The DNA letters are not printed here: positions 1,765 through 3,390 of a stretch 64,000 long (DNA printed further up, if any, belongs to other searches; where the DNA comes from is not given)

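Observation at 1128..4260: Shared palindrome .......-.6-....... positioned 8-9 nt upstream of the TATA box of four sulfur/Fe-S-related transcription units: a candidate regulon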

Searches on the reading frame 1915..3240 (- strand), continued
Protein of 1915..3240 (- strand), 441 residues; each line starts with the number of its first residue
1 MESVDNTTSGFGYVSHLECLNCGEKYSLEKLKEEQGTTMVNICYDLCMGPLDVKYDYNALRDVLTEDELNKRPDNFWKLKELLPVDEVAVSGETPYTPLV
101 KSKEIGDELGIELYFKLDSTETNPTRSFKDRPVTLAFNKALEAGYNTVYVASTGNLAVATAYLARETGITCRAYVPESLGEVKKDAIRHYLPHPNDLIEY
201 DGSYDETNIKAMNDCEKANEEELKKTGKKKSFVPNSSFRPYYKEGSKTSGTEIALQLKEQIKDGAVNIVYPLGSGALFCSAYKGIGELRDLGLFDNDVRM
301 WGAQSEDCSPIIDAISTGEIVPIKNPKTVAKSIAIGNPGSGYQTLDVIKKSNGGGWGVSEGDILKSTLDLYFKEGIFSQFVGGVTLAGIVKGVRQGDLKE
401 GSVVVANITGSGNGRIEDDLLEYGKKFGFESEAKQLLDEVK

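Call 78: fold_search(model_id=the predicted structure, library=pdb)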
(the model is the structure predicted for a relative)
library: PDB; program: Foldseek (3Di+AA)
matches with E <= 10: 1061; with E <= 0.001: 416
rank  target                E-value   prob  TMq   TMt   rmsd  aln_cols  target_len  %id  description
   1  1y5h_A                2.6e-11  1.00  0.57  0.84   1.9       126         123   26  Crystal structure of truncated Se-Met Hypoxic Response Protein I (HRPI) (released 2005-11-15)
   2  2ef7_A                3.0e-11  1.00  0.55  0.77   2.8       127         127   26  Crystal structure of ST2348, a hypothetical protein with CBS domains from Sulfolobus tokodaii strain7 (released 2007-08-21)
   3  1xkf_B                6.1e-11  1.00  0.55  0.79   2.3       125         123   26  Crystal structure of Hypoxic Response Protein I (HRPI) with two coordinated zinc ions (released 2005-10-11)
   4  4l28_A                7.0e-11  1.00  0.52  0.22  10.7       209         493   17  Crystal structure of delta516-525 human cystathionine beta-synthase D444N mutant containing C-terminal 6xHis tag (released 2013-09-18)
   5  1y5h_B                7.9e-11  1.00  0.57  0.84   1.9       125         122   26  Crystal structure of truncated Se-Met Hypoxic Response Protein I (HRPI) (released 2005-11-15)
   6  1xkf_A                9.1e-11  1.00  0.56  0.84   1.8       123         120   24  Crystal structure of Hypoxic Response Protein I (HRPI) with two coordinated zinc ions (released 2005-10-11)
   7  9s52_B                9.7e-11  1.00  0.57  0.54   1.7       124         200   25  AcuB from Geobacillus stearothermophilus with AMP (released 2026-02-25)
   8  2p9m_C                1.3e-10  1.00  0.58  0.82   2.1       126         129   27  Crystal structure of conserved hypothetical protein MJ0922 from Methanocaldococcus jannaschii DSM 2661 (released 2007-07-03)
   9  9s4y_B                1.3e-10  1.00  0.58  0.54   2.1       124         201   24  AcuB from Geobacillus stearothermophilus with Ap4A (released 2026-02-25)
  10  9s51_A                1.3e-10  1.00  0.57  0.53   2.5       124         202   24  AcuB from Geobacillus stearothermophilus with ADP and ATP (released 2026-02-25)
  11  3lqn                  1.4e-10  1.00  0.61  0.81   2.4       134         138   27  Crystal Structure of CBS Domain-containing Protein of Unknown Function from Bacillus anthracis str. Ames Ancestor (released 2010-03-02)
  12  9s52_A                1.4e-10  1.00  0.58  0.53   2.4       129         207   23  AcuB from Geobacillus stearothermophilus with AMP (released 2026-02-25)
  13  2p9m_D                1.7e-10  1.00  0.57  0.81   2.2       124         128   27  Crystal structure of conserved hypothetical protein MJ0922 from Methanocaldococcus jannaschii DSM 2661 (released 2007-07-03)
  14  9s4x_A                2.4e-10  1.00  0.57  0.53   2.7       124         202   24  AcuB from Geobacillus stearothermophilus with ADP (released 2026-02-25)
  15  9s4x_B                2.8e-10  1.00  0.57  0.54   1.7       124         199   25  AcuB from Geobacillus stearothermophilus with ADP (released 2026-02-25)
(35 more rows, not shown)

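Call 79: list_cluster_members(proteins=[P0218, P0144, P0184, P0138, P0231, P0164, P0174, P0210, P0128, P0201])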
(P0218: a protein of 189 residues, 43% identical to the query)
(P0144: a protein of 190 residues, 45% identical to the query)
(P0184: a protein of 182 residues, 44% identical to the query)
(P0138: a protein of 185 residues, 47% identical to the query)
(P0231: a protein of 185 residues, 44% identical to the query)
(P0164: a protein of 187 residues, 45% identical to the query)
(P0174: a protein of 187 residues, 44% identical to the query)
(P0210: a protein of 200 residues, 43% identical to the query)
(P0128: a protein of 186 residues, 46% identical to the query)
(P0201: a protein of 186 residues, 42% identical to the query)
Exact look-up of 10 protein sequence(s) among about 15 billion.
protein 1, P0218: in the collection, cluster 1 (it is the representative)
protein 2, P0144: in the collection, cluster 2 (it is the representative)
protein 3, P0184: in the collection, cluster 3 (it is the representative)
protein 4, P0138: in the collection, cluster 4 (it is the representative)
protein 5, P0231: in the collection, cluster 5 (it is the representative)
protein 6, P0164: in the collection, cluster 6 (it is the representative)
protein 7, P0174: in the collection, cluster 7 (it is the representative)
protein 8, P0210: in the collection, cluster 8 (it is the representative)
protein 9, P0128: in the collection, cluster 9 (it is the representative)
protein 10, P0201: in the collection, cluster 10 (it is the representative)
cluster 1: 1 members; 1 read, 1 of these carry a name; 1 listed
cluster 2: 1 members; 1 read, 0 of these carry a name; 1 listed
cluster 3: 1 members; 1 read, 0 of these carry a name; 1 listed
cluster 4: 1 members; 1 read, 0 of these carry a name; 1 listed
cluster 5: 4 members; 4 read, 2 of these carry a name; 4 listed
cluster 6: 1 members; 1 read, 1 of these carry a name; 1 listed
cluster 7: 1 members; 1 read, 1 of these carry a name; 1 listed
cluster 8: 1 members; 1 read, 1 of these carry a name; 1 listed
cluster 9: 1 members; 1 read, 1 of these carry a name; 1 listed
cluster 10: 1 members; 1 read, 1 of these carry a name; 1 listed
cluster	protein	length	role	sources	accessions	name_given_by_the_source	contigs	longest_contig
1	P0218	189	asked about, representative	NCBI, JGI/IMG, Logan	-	predicted transcriptional regulator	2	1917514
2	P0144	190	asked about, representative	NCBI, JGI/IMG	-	-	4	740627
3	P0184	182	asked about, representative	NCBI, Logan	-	-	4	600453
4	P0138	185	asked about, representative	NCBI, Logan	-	-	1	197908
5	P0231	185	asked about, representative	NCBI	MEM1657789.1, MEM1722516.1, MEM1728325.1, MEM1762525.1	MAG: CBS domain-containing protein, partial [Candidatus Jordarchaeales archaeon]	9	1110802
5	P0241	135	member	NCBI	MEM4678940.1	MAG: CBS domain-containing protein, partial [Candidatus Jordarchaeales archaeon]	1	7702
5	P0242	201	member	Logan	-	-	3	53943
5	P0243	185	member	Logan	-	-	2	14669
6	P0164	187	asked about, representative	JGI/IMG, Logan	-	predicted transcriptional regulator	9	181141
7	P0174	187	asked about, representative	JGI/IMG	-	predicted transcriptional regulator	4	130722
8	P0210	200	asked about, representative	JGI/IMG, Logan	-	predicted transcriptional regulator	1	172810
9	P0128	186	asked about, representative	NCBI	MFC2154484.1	CBS domain-containing protein [Candidatus Altiarchaeota archaeon]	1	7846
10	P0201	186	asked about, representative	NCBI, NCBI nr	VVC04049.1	CBS domain protein [Candidatus Burarchaeum australiense]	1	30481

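Call 81: find_encoding_contigs(protein=P0218, flank=8000, max_places=2)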
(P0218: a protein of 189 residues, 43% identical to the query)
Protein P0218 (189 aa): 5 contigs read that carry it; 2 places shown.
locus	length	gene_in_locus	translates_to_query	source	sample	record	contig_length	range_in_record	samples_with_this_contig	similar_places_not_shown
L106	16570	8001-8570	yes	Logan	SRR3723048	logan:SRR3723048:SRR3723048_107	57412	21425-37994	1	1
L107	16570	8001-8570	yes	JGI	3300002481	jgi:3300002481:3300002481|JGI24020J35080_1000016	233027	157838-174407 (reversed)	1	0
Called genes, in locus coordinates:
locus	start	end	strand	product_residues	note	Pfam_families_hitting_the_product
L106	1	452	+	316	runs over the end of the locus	-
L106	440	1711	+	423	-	PF00464:SHMT, PF00155:Aminotran_1_2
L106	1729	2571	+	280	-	PF23435:DUF7121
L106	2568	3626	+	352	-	PF04123:DUF373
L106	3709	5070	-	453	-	PF03448:MgtE_N, PF00571:CBS, PF01769:MgtE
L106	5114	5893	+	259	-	PF01048:PNP_UDP_1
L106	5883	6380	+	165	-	PF08617:CGI-121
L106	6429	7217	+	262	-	PF01946:Thi4, PF00890:FAD_binding_2 (weak), PF01266:DAO (weak), PF01494:FAD_binding_3, PF03486:HI0933_like, PF07992:Pyr_redox_2 (weak), PF12831:FAD_oxidored, PF13450:NAD_binding_8, +1 more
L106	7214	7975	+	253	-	PF20565:DUF6775, PF22529:DUF7001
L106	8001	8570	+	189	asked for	PF01381:HTH_3, PF12844:HTH_19 (weak), PF13560:HTH_31, PF00571:CBS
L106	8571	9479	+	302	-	-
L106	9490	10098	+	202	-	-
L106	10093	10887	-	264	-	PF01493:GXGXG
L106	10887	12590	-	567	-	PF01979:Amidohydro_1 (faint), PF07969:Amidohydro_3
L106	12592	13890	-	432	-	PF00384:Molybdopterin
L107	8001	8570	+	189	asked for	PF01381:HTH_3, PF12844:HTH_19 (weak), PF13560:HTH_31, PF00571:CBS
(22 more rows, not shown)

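Call 87: search_protein_representatives(alignment_id=A4)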
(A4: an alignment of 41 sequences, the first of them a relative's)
Query: 41 sequences, 187 profile positions. Proteins with E-value up to 0.001 (for the whole library): 67973; up to 1e-10: 10533; up to 1e-30: 664. The best 150 are listed.
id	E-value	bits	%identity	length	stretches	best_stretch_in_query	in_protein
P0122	1.6e-74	266.2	-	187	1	3-187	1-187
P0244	2.4e-73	262.3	-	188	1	2-185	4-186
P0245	6.3e-70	251.2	-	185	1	2-185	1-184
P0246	2.8e-69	249.0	-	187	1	1-185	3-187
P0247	6.4e-66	238.1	-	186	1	2-187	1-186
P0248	9.0e-66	237.6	-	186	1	2-186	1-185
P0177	1.7e-65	236.7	-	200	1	1-186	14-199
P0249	5.0e-65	235.2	-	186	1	1-187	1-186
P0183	1.7e-64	233.4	-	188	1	2-186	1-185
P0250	1.8e-64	233.4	-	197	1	3-184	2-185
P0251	1.9e-64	233.3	-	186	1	2-185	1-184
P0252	2.1e-64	233.2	-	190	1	2-186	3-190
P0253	2.4e-64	233.0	-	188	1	3-185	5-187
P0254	7.0e-63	228.2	-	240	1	2-185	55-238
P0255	3.2e-62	226.1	-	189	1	1-187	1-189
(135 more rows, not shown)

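Call 95: search_protein_families(library=pfam, proteins=[L046:4697-5908:-, L026:4417-5916:-, L030:4376-5920:-, L038:4737-5891:-, L033:66-1364:-, L028:2345-3484:-, L069:450-1697:-], max_evalue=0.00001)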
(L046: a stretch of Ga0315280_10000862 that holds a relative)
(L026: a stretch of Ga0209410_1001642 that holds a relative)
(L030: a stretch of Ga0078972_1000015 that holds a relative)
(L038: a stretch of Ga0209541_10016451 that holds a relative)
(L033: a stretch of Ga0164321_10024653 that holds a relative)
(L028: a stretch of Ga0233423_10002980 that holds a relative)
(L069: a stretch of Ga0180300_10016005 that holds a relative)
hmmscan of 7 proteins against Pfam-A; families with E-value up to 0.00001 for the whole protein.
L046:4697-5908:- (403 aa): 1 family
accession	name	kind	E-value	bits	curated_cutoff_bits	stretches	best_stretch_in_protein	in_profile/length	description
PF01941.24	AdoMet_Synthase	-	9.7e-165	548.6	27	1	4-398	2-394/395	S-adenosylmethionine synthetase (AdoMet synthetase)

L026:4417-5916:- (499 aa): 2 families
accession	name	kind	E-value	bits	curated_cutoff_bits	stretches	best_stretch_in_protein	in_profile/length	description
PF01837.22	HcyBio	-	4.4e-142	473.5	26.2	1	17-353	1-349/349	Homocysteine biosynthesis enzyme, sulfur-incorporation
PF00571.33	CBS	-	3.6e-28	98.1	24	2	439-491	1-53/57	CBS domain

L030:4376-5920:- (514 aa): 2 families
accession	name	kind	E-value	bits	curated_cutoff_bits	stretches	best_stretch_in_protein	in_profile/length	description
PF01837.22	HcyBio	-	1.9e-144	481.3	26.2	1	33-369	2-349/349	Homocysteine biosynthesis enzyme, sulfur-incorporation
PF00571.33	CBS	-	3.2e-27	95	24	2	455-508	2-55/57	CBS domain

L038:4737-5891:- (384 aa): 3 families
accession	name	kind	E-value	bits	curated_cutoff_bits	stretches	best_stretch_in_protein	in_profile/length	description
PF02773.21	S-AdoMet_synt_C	-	6.9e-69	230.6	25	1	234-373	1-138/138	S-adenosylmethionine synthetase, C-terminal domain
PF02772.21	S-AdoMet_synt_M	-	3.2e-48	163.2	29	1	116-232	1-120/120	S-adenosylmethionine synthetase, central domain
PF00438.25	S-AdoMet_synt_N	-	2.8e-42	143.7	33.1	1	6-102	2-98/99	S-adenosylmethionine synthetase, N-terminal domain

L033:66-1364:- (432 aa): 3 families
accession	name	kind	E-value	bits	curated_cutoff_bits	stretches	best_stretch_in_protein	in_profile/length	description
PF01053.26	Cys_Met_Meta_PP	-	2.3e-130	435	27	1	7-427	1-380/381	Cys/Met metabolism PLP-dependent enzyme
PF01041.23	DegT_DnrJ_EryC1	-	2.7e-08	33.9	19.8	1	60-189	22-151/360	DegT/DnrJ/EryC1/StrS aminotransferase family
PF00266.25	Aminotran_5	-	8.9e-06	25.3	21.5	0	101-216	88-210/371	Aminotransferase class-V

L028:2345-3484:- (379 aa): 3 families
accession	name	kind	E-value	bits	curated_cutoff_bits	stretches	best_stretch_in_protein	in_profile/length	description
PF05889.19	SepSecS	-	6.6e-27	94.7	21.1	1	108-361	111-357/389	O-phosphoseryl-tRNA(Sec) selenium transferase, SepSecS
PF00266.25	Aminotran_5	-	1.2e-12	47.9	21.5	1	79-245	66-230/371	Aminotransferase class-V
PF00155.27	Aminotran_1_2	-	2.8e-10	40.4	19.7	1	62-368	45-358/361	Aminotransferase class I and II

L069:450-1697:- (415 aa): 2 families
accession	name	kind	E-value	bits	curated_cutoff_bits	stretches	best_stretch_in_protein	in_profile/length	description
PF00291.31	PALP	-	1.4e-74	251.5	35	1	76-380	2-295/295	Pyridoxal-phosphate dependent enzyme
PF05810.19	NinF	-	9.8e-08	32.2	27.5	1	13-36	1-24/25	NinF protein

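Call 98: find_encoding_contigs(protein=P0006, flank=10000, max_places=3)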
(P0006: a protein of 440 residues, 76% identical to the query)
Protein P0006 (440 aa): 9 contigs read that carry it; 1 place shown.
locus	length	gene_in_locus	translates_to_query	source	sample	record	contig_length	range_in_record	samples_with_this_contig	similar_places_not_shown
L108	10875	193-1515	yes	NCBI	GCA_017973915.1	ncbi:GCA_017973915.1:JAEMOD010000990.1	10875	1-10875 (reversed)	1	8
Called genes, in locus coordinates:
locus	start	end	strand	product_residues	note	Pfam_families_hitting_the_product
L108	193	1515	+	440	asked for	PF00291:PALP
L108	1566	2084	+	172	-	PF03692:CxxCxxCC (weak)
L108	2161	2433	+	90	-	PF02597:ThiS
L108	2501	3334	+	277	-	PF00899:ThiF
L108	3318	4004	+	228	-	PF01507:PAPS_reduct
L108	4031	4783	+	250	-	PF01925:TauE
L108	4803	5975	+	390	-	PF14306:PUA_2, PF01747:ATP-sulfurylase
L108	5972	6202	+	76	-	PF01206:TusA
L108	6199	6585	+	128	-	PF04304:DUF454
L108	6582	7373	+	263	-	PF03460:NIR_SIR_ferr, PF01077:NIR_SIR, PF13237:Fer4_10 (faint), PF00037:Fer4 (weak), PF12797:Fer4_2 (faint), PF12838:Fer4_7, PF00037:Fer4 (weak), PF12837:Fer4_6 (weak), +1 more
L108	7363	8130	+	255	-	PF03460:NIR_SIR_ferr, PF01077:NIR_SIR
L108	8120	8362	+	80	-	PF01206:TusA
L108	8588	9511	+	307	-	PF02596:DUF169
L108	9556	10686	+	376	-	PF00155:Aminotran_1_2 (weak), PF00266:Aminotran_5, PF05889:SepSecS, PF00282:Pyridoxal_deC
